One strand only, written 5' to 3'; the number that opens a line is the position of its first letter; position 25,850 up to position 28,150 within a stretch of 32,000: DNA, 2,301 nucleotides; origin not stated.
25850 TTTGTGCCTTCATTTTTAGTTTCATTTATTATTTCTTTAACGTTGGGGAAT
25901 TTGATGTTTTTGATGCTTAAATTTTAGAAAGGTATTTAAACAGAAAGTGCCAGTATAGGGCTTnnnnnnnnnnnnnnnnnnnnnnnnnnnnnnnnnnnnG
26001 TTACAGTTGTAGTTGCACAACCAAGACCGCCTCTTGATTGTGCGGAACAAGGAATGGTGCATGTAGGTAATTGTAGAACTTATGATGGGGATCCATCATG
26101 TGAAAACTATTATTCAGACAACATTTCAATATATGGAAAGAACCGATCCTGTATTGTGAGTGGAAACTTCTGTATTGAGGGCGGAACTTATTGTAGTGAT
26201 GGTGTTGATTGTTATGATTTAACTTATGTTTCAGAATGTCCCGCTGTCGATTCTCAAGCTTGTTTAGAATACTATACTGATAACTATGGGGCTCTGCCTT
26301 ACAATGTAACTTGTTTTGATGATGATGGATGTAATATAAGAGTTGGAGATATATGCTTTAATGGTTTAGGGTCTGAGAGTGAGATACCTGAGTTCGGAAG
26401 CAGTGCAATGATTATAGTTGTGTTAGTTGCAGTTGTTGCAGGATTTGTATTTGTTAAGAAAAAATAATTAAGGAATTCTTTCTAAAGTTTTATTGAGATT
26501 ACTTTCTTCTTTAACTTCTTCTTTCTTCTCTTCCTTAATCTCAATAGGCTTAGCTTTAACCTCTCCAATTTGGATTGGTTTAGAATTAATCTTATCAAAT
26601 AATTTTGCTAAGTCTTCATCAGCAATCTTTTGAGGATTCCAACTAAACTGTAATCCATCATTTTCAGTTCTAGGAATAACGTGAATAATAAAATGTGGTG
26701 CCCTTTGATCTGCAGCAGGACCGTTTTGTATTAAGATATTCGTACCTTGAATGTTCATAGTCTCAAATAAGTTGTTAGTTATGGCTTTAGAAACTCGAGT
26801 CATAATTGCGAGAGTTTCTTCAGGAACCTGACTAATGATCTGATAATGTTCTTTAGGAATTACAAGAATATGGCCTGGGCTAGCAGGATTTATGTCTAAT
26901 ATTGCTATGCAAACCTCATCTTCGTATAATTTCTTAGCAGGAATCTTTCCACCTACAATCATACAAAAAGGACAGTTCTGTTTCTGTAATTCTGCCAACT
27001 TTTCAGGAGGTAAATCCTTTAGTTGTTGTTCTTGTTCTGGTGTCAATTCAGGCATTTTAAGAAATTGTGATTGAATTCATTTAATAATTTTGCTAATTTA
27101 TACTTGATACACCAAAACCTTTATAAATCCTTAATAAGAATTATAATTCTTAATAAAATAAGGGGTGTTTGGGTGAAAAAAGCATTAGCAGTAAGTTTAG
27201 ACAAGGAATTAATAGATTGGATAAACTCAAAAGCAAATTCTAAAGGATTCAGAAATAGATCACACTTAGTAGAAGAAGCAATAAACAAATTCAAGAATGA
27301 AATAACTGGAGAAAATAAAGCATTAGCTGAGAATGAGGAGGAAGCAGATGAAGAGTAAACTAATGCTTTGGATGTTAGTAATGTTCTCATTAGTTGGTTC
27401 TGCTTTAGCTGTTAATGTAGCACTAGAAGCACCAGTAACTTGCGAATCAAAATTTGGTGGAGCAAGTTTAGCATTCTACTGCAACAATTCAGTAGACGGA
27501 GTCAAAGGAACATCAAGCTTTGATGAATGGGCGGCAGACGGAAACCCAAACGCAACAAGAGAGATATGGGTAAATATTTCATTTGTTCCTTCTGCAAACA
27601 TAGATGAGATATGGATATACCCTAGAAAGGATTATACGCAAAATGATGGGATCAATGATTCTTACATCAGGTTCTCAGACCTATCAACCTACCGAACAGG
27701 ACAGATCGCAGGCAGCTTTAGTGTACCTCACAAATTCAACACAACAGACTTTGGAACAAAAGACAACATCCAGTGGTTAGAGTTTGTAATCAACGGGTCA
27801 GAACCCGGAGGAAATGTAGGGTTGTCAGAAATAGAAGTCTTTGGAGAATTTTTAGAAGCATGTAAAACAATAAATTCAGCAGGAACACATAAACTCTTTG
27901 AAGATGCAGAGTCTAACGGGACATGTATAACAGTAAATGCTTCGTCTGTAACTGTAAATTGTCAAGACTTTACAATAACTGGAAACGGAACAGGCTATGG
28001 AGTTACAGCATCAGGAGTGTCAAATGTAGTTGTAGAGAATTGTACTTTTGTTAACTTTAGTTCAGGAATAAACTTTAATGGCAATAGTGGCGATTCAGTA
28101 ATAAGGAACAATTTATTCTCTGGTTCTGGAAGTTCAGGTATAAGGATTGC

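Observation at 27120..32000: Ribbon-helix-helix gene with its own palindromic operator, overlapping the start of a giant secreted protein of more than 1,551 codons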

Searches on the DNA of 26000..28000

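Call 68: search_rna_families(source=window, start=26000, end=28000, threshold=evalue, max_evalue=1)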
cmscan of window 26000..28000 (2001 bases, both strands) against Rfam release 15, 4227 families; matches with E-value up to 1: 0.
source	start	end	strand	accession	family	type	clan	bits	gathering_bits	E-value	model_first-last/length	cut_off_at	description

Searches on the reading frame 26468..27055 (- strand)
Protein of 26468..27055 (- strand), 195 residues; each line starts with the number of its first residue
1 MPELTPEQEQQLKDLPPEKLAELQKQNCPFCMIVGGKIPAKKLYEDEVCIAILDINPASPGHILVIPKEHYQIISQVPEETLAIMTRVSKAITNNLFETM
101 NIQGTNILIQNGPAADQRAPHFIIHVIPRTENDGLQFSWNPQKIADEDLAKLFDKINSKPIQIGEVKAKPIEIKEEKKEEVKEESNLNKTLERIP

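Call 7: search_protein_families(library=pfam, proteins=[window:26468-27055:-], max_evalue=0.1)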
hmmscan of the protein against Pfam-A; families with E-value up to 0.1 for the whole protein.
window:26468-27055:- (195 aa): 3 families
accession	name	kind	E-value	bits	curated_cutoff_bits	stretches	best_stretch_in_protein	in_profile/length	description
PF01230.28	HIT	-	6.1e-22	78.5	21.5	1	37-131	3-97/98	HIT domain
PF11969.13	DcpS_C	-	7e-13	49.5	24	1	27-128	1-101/114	Scavenger mRNA decapping enzyme C-term binding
PF04677.20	CwfJ_C_1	-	1.3e-05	25.5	21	1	46-128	33-108/122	Protein similar to CwfJ C-terminus 1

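Call 10: find_encoding_contigs(protein=window:26468-27055:-, flank=10000, max_places=6)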
Protein window:26468-27055:- (195 aa): no gene with exactly this product is on record in the collection.
